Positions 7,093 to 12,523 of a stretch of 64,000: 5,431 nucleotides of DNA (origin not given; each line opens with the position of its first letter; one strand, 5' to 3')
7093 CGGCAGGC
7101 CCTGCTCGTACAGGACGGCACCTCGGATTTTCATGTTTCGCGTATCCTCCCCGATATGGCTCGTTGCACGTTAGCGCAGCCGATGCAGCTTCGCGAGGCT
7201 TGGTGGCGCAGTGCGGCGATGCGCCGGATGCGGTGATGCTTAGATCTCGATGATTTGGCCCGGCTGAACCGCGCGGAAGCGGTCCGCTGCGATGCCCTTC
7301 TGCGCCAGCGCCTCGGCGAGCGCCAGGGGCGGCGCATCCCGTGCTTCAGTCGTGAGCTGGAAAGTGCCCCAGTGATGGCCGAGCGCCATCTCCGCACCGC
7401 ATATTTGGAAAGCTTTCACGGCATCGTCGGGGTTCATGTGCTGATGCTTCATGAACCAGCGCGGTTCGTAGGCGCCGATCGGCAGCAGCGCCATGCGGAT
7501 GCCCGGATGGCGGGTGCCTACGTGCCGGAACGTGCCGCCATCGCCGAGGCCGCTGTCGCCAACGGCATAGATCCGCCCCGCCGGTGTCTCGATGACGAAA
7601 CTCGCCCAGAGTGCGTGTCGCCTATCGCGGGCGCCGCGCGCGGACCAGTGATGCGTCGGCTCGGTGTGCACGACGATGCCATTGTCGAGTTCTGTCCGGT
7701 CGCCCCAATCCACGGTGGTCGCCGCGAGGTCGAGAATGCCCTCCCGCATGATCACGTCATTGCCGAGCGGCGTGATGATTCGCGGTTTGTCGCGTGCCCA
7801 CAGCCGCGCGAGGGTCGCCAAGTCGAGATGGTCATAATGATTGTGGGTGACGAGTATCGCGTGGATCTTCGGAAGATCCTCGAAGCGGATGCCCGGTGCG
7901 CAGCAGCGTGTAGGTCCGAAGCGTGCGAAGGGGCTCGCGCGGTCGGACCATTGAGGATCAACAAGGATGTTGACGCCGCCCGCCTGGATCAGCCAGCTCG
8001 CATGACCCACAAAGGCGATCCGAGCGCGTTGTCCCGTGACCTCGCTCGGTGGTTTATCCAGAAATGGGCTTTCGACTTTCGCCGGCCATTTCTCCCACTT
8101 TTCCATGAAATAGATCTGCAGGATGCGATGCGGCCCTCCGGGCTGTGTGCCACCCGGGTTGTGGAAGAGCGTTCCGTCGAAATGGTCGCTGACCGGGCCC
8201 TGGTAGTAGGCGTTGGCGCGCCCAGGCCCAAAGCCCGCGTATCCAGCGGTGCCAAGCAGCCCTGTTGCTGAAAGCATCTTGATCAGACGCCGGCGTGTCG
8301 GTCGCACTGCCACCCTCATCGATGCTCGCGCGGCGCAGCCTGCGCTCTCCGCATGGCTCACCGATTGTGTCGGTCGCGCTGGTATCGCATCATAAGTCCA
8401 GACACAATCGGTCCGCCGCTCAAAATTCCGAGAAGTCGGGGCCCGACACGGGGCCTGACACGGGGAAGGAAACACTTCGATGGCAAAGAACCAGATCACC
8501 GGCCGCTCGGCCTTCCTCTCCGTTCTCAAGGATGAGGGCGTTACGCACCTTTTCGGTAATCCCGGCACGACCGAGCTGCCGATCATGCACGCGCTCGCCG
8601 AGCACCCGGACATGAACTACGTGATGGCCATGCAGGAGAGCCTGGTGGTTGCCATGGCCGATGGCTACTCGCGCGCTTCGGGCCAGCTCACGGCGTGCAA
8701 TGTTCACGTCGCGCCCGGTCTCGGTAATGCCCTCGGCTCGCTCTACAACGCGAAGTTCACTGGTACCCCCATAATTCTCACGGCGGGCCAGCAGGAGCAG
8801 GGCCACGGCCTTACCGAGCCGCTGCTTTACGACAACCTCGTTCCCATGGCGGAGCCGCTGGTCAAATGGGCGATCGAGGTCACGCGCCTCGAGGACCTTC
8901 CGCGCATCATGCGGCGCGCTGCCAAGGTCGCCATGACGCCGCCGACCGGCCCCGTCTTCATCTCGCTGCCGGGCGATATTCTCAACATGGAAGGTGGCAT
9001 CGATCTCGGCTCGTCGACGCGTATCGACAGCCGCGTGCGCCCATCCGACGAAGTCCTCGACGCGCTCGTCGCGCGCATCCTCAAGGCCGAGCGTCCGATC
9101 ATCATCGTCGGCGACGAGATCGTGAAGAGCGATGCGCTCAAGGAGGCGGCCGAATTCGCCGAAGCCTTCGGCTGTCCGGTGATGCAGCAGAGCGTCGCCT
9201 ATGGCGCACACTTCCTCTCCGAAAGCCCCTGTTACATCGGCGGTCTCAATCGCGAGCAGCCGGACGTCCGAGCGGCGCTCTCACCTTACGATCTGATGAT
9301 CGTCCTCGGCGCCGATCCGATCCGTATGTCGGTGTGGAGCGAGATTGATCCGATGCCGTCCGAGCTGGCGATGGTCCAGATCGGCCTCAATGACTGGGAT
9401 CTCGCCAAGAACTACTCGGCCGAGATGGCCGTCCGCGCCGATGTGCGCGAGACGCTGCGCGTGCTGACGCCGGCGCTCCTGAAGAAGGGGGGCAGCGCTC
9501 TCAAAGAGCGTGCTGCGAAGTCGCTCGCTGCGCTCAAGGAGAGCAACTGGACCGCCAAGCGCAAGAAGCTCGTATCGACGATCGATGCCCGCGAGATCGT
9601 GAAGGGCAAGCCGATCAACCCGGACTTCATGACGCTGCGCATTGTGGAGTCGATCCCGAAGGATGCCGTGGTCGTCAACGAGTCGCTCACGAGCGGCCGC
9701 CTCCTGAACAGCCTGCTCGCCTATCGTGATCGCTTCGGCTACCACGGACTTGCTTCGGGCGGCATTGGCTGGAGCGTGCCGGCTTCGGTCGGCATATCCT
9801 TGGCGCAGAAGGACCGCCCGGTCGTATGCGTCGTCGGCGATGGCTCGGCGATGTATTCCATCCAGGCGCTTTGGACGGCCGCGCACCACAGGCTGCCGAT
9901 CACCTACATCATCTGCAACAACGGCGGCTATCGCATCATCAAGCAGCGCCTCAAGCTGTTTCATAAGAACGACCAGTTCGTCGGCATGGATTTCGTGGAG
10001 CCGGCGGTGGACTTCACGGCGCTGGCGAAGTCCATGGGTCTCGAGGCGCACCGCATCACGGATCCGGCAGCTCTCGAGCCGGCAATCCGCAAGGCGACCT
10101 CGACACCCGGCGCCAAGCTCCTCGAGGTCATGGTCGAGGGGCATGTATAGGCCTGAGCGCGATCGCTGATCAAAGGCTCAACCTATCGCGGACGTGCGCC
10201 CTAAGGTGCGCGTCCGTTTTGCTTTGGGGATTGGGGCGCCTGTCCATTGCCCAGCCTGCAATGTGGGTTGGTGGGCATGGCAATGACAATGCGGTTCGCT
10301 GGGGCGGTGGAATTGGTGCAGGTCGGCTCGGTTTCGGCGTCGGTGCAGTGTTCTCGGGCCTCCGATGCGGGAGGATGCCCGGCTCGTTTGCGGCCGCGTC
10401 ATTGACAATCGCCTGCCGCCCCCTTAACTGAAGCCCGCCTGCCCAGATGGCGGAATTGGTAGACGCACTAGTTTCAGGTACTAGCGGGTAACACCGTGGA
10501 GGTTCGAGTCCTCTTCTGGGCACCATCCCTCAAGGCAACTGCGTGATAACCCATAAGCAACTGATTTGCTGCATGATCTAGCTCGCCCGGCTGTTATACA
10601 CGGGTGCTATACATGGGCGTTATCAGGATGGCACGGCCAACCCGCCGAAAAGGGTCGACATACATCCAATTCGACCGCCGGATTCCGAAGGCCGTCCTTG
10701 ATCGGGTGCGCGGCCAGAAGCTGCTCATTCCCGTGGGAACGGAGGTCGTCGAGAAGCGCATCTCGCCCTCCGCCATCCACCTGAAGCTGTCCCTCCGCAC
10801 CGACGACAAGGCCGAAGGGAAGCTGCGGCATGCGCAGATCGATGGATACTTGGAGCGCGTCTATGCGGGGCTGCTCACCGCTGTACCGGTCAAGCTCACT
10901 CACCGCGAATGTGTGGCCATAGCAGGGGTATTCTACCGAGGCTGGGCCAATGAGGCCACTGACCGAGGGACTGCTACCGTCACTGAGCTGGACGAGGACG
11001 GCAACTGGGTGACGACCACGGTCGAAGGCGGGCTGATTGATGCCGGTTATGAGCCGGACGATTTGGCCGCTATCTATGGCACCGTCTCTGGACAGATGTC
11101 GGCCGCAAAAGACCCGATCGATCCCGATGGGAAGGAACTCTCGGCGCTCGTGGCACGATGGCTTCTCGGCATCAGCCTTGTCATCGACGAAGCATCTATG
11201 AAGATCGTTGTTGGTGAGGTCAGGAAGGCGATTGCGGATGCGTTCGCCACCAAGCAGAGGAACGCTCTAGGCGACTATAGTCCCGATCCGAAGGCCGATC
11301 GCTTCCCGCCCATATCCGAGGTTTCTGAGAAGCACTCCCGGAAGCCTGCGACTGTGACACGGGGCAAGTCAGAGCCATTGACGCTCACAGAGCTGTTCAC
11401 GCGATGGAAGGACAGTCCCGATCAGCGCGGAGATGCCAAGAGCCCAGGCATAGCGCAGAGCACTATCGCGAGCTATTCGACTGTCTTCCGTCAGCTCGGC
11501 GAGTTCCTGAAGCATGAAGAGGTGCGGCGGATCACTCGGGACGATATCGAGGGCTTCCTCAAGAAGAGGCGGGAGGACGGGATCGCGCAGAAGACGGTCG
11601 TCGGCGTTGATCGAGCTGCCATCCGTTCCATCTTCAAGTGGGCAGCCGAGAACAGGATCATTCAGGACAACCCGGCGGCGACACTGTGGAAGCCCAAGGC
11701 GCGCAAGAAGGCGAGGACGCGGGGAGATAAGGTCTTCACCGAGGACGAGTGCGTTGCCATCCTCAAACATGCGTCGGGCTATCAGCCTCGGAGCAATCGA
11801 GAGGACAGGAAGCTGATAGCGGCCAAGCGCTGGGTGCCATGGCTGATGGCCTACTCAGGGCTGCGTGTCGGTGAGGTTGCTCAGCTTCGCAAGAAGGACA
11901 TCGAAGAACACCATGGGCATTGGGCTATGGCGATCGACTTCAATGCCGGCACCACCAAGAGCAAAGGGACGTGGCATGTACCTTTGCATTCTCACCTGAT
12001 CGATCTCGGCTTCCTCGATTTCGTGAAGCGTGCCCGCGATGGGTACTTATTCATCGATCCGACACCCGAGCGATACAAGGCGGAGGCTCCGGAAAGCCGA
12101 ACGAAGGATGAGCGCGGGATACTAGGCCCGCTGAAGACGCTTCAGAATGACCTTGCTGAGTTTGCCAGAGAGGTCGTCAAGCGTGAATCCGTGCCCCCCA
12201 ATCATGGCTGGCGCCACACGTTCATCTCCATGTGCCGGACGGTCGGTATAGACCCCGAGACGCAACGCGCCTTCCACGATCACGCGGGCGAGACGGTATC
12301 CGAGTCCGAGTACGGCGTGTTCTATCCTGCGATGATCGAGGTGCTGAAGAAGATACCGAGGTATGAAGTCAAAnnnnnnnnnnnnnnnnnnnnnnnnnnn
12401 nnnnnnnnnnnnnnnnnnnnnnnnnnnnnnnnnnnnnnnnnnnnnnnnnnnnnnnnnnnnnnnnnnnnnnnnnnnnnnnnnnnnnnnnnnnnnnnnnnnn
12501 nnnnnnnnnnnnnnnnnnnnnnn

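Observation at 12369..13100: Putative HEPN RNase tail-to-tail with the integrase: candidate new anti-phage or addiction gene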

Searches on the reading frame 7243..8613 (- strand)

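Call 62: search_protein_families(library=pfam, proteins=[window:7243-8613:-], max_evalue=0.00001)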
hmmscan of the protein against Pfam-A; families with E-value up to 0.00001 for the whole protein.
window:7243-8613:- (457 aa): 3 families
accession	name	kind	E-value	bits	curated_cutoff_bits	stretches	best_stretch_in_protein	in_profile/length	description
PF12706.13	Lactamase_B_2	-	9.8e-35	120.4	27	1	215-415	2-200/200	Beta-lactamase superfamily domain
PF13483.12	Lactamase_B_3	-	2.6e-10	40.9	24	1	198-336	1-96/160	Beta-lactamase superfamily domain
PF00753.33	Lactamase_B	-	1.5e-07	32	22.7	1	203-303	5-95/196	Metallo-beta-lactamase superfamily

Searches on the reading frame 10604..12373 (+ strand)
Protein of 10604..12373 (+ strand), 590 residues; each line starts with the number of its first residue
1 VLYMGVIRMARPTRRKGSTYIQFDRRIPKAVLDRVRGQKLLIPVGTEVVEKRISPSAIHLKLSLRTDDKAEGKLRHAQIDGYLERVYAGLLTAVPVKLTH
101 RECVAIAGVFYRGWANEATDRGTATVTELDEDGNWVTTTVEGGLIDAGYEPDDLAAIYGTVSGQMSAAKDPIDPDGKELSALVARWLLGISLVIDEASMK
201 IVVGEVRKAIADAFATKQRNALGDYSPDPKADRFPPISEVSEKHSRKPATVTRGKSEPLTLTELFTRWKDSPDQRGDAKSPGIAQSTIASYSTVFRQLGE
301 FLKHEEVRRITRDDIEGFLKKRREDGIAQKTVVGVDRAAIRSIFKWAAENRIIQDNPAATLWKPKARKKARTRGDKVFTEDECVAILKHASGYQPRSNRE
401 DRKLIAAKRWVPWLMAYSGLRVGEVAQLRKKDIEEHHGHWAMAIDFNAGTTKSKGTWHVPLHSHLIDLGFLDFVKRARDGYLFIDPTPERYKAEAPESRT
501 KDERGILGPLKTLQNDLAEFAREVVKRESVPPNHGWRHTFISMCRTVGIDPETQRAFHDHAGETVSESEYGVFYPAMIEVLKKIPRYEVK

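Call 4: search_protein_families(library=pfam, proteins=[window:10604-12373:+], max_evalue=1)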
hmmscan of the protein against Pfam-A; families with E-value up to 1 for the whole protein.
window:10604-12373:+ (590 aa): 8 families
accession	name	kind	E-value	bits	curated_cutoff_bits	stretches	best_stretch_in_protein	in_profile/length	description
PF02899.23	Phage_int_SAM_1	-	5.8e-08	33.3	22.3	1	282-348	13-80/83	Phage integrase, N-terminal SAM-like domain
PF13495.12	Phage_int_SAM_4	-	8.6e-07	29.7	27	1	281-352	12-83/85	Phage integrase, N-terminal SAM-like domain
PF00589.27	Phage_integrase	-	0.00032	21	27.1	1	377-486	2-100/172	Phage integrase family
PF20172.3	DUF6538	-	0.00047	20.2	27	1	15-89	4-57/60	Domain of unknown function (DUF6538)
PF22022.2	Phage_int_M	-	0.0044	17.7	27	1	278-361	11-93/96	Phage integrase central domain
PF12834.13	Phage_int_SAM_2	-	0.0051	17.8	22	1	305-352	44-90/91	Phage integrase, N-terminal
PF13102.12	Phage_int_SAM_5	-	0.0056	17.4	22.3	1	284-358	18-93/98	Phage integrase SAM-like domain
PF14408.11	Actino_peptide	-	0.012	16.1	25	1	545-565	8-28/58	Ribosomally synthesised peptide in actinomycetes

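Call 5: search_protein_families(library=padloc, proteins=[window:10604-12373:+], max_evalue=1)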
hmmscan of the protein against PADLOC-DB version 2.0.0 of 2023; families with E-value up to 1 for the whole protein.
window:10604-12373:+ (590 aa): 0 families

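Call 6: search_protein_families(library=ncbifam, proteins=[window:10604-12373:+], max_evalue=1)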
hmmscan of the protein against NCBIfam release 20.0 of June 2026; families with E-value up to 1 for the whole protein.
window:10604-12373:+ (590 aa): 7 families
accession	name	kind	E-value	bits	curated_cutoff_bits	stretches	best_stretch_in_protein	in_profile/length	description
TIGR02225.1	recomb_XerD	equivalog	7.9e-15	54.9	329.6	1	282-440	12-158/290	site-specific tyrosine recombinase XerD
NF040815.2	recomb_XerA_Arch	equivalog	7.6e-13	48.6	220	1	282-434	11-140/263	site-specific tyrosine recombinase/integron integrase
NF001399.0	PRK00283.1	subfamily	1.4e-12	47.5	279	1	282-438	21-166/300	tyrosine recombinase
TIGR02224.1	recomb_XerC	equivalog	4e-12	46.1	335.15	1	283-437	13-159/295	tyrosine recombinase XerC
NF002331.0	PRK01287.1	subfamily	2.3e-05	23.5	371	1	337-437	104-193/365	site-specific tyrosine recombinase XerC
TIGR02249.1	integrase_gron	subfamily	0.0029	17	265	1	282-438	13-148/315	integron integrase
NF040693.1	recomb_GmtY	equivalog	0.0029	16.9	340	1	343-438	157-250/441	gamma-mobile-trio recombinase GmtY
